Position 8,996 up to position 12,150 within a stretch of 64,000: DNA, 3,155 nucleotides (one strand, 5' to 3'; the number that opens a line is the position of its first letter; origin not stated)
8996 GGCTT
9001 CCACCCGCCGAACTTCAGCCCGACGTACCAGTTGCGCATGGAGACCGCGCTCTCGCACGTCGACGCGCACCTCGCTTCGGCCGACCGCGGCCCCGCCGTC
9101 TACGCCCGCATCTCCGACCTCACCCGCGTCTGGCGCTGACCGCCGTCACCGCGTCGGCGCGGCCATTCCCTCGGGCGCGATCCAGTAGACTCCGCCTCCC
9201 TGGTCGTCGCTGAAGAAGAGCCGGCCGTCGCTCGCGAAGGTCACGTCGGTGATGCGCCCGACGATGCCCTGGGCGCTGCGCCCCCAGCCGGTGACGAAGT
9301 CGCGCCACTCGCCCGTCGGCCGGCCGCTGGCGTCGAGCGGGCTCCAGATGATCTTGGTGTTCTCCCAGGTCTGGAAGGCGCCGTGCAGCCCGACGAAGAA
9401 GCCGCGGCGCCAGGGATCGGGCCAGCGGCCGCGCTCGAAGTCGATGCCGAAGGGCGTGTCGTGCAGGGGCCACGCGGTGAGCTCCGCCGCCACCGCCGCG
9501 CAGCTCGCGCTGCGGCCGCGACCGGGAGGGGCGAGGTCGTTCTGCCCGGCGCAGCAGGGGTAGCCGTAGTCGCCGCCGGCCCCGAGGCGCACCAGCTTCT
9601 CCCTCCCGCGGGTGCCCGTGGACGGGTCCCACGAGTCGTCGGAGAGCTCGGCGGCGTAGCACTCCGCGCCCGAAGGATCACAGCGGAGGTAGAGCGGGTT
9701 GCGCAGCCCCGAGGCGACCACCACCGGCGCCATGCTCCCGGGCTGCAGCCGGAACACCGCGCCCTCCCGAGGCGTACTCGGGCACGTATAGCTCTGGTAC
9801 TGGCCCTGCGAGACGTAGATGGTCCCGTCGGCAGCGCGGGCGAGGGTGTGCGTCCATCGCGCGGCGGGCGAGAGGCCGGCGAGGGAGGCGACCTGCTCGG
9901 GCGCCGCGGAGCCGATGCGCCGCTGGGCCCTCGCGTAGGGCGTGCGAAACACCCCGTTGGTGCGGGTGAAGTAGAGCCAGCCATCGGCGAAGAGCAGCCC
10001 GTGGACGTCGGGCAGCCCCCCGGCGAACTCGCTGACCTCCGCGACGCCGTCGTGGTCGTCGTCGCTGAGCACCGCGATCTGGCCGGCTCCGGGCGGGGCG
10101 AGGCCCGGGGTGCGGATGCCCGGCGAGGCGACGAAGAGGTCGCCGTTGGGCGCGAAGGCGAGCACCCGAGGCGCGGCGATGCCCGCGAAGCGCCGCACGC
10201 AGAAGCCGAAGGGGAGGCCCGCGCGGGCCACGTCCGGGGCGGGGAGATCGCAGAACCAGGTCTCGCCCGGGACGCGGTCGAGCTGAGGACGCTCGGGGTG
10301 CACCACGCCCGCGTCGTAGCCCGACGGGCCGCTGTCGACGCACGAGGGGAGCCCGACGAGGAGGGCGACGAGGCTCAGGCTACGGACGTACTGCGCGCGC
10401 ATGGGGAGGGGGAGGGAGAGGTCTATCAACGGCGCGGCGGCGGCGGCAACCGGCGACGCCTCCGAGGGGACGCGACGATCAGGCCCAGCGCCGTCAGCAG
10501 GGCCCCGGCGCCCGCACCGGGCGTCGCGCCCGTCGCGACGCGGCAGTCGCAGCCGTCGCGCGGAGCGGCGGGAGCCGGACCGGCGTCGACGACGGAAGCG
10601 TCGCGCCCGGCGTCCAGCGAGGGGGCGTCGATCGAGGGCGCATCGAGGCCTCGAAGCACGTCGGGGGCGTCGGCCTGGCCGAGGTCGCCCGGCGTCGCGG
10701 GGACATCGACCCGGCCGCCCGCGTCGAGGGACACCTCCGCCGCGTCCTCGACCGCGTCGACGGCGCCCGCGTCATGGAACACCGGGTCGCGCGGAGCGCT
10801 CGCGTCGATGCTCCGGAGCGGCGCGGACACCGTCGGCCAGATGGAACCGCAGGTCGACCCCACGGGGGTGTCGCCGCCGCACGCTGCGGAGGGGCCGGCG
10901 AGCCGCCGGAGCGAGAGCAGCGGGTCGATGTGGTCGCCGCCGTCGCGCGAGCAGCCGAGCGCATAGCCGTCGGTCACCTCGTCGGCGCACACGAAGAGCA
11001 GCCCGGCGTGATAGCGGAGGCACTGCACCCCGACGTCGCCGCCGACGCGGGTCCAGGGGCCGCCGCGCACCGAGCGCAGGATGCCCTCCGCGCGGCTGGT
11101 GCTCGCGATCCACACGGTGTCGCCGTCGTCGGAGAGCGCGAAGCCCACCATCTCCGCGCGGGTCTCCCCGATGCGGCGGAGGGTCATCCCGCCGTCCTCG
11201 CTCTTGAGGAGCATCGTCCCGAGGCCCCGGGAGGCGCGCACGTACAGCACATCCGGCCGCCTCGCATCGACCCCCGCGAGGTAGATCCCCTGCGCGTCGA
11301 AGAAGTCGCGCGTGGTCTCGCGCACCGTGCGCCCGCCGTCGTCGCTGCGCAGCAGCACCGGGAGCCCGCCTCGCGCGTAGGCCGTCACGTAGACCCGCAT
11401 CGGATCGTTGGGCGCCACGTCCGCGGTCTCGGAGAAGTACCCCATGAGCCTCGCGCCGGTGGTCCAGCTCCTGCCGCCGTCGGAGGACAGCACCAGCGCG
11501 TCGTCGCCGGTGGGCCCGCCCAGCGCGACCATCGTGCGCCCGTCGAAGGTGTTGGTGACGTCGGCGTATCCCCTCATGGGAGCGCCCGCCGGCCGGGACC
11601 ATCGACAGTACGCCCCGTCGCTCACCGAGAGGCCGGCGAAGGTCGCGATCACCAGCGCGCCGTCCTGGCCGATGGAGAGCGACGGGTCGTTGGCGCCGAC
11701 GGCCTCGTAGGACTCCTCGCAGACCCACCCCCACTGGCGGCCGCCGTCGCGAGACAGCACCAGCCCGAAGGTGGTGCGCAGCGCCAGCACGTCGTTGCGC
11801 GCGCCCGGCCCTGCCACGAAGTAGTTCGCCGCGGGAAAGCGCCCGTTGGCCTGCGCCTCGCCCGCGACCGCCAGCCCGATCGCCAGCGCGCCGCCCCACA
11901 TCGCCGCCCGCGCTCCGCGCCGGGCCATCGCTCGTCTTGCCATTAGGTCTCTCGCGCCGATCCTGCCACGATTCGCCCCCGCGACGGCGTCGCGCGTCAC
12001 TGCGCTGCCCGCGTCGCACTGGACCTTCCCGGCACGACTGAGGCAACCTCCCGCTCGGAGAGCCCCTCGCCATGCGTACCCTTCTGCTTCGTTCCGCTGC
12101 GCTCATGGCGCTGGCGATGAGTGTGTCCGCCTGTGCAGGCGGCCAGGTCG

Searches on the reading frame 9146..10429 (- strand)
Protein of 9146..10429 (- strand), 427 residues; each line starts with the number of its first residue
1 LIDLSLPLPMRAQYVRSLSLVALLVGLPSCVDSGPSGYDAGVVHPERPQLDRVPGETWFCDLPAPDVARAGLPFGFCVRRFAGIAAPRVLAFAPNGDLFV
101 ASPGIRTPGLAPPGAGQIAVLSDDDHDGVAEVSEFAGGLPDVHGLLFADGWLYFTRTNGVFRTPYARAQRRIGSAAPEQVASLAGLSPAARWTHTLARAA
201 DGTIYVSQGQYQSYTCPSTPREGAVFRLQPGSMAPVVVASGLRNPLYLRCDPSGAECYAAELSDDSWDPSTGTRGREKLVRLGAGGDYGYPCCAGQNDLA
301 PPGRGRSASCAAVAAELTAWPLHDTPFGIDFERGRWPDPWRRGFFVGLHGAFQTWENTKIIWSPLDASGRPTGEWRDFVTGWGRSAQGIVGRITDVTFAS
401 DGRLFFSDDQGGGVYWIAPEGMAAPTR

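Call 15: search_protein_families(library=pfam, proteins=[window:9146-10429:-], max_evalue=0.001)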
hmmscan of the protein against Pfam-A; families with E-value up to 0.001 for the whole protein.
window:9146-10429:- (427 aa): 1 family
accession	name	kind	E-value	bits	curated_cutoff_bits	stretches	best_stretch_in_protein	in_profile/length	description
PF07995.17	GSDH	-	2e-06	27.7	25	1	116-413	22-328/332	Glucose / Sorbosone dehydrogenase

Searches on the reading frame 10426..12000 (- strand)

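Call 15: search_protein_families(library=pfam, proteins=[window:10426-12000:-], max_evalue=0.001)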
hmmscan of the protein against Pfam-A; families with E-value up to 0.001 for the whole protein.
window:10426-12000:- (524 aa): 0 families

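Call 27: search_protein_families(library=ncbifam, proteins=[window:10426-12000:-], max_evalue=1)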
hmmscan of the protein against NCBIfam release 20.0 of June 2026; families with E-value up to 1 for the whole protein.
window:10426-12000:- (524 aa): 2 families
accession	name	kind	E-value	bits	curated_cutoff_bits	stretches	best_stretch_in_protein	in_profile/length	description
NF045728.1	glycosyl_F510_1955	equivalog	3e-10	39.8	175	2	112-318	15-212/246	F510_1955 family glycosylhydrolase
TIGR03901.2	MYXO-CTERM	domain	0.00076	19.8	20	1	483-517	3-34/34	MYXO-CTERM sorting domain-containing protein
